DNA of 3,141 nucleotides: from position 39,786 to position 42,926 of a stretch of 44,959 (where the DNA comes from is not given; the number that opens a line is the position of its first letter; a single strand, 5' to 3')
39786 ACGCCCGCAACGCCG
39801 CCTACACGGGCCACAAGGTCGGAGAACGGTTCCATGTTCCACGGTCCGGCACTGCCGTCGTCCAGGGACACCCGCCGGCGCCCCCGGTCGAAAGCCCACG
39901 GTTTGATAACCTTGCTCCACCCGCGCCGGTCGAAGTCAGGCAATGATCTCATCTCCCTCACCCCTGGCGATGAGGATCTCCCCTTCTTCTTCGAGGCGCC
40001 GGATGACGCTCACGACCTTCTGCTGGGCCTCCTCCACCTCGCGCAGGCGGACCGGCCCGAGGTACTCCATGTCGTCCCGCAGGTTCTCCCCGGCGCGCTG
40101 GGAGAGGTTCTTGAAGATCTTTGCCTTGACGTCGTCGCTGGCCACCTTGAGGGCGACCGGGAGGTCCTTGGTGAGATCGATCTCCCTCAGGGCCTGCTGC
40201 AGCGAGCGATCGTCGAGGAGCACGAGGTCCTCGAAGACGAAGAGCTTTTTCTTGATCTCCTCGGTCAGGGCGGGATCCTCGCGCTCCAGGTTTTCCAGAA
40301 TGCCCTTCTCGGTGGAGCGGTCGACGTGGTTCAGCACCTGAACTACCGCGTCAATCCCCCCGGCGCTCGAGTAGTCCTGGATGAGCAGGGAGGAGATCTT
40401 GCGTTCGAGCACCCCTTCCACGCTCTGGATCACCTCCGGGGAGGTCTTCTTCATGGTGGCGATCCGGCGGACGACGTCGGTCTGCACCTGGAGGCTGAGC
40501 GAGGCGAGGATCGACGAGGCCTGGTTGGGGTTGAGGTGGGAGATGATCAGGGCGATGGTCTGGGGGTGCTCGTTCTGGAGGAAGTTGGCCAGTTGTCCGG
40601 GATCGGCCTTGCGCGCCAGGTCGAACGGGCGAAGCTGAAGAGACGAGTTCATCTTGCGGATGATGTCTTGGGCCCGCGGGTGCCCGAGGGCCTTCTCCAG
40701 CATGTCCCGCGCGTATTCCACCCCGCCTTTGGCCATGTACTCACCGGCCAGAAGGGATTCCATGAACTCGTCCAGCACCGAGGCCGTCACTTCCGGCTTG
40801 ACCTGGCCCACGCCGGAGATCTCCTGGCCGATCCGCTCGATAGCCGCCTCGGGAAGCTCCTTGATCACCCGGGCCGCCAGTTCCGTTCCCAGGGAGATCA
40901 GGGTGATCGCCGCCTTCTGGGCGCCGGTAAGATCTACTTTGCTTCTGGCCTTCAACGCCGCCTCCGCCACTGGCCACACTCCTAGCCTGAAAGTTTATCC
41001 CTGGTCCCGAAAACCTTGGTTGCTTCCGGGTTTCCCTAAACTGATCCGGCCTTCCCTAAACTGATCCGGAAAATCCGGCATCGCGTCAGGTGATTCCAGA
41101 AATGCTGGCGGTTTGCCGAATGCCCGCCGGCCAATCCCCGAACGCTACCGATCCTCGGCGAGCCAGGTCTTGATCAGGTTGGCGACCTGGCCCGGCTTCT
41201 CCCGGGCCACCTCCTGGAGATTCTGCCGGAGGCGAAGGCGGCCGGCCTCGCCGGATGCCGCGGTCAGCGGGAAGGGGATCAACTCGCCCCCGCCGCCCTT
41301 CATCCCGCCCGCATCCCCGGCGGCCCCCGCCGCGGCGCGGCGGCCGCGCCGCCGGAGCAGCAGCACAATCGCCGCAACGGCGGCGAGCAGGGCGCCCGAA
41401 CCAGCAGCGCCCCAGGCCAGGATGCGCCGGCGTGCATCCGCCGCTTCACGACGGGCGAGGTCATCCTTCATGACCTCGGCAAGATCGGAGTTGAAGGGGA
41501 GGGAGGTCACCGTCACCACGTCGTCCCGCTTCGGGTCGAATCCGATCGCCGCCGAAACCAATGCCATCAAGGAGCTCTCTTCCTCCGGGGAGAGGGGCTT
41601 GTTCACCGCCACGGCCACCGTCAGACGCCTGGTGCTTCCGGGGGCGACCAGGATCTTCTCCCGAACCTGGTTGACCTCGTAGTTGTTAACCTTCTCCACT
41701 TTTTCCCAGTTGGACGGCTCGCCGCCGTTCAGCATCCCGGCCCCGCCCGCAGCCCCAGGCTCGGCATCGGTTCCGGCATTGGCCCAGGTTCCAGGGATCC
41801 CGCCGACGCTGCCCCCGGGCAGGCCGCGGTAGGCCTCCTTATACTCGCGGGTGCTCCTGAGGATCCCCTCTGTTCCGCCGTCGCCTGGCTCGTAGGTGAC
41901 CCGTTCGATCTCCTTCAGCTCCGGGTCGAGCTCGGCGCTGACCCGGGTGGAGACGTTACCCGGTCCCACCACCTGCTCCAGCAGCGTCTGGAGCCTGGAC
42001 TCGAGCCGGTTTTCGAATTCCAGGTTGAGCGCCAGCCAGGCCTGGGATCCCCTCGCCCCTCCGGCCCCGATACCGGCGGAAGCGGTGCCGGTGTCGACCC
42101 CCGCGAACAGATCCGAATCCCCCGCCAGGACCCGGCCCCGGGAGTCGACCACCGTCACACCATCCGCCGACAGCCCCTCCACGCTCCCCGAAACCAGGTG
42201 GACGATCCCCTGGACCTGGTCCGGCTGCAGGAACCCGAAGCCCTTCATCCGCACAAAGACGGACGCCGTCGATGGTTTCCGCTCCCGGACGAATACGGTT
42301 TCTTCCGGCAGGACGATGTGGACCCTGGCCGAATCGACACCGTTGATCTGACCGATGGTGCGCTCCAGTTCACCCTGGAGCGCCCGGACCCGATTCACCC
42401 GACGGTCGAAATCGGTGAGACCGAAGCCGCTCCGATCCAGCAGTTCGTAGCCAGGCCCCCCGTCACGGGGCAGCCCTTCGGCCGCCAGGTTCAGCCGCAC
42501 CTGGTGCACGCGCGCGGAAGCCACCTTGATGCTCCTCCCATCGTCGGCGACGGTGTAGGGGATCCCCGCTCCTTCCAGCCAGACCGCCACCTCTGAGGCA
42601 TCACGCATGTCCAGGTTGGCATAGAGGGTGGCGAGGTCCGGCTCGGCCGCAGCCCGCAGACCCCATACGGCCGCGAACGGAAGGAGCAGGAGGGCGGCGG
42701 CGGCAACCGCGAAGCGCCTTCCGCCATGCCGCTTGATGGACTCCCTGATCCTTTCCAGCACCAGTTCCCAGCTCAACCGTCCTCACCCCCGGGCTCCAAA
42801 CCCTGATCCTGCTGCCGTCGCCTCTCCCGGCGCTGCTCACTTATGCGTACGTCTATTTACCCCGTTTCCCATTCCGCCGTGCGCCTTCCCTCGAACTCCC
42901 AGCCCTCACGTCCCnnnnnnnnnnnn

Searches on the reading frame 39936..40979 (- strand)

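Call 14: search_protein_families(library=pfam, proteins=[window:39936-40979:-], max_evalue=0.00001)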
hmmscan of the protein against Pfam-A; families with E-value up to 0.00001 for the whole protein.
window:39936-40979:- (347 aa): 4 families
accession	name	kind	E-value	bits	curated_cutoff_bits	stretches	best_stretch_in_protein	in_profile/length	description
PF01706.21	FliG_C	-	2.1e-44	150.7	23.3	1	229-337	1-108/108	FliG C-terminal domain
PF14842.11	FliG_N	-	1.9e-41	141.3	25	2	17-119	2-104/104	FliG N-terminal domain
PF14841.11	FliG_M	-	1.3e-35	121.9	25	1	127-199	1-73/76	FliG middle domain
PF03448.22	MgtE_N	-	2.3e-06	28.5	25.9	0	126-173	2-49/102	MgtE intracellular N domain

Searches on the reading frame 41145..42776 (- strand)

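Call 14: search_protein_families(library=pfam, proteins=[window:41145-42776:-], max_evalue=0.00001)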
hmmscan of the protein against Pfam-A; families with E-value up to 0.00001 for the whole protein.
window:41145-42776:- (543 aa): 2 families
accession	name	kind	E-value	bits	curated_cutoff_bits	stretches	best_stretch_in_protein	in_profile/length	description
PF01514.23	YscJ_FliF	-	2.6e-62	210.3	24.4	1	44-218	2-178/179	Secretory protein of YscJ/FliF family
PF08345.17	YscJ_FliF_C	-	3.6e-31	109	23.8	1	266-428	1-147/147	Flagellar M-ring protein C-terminal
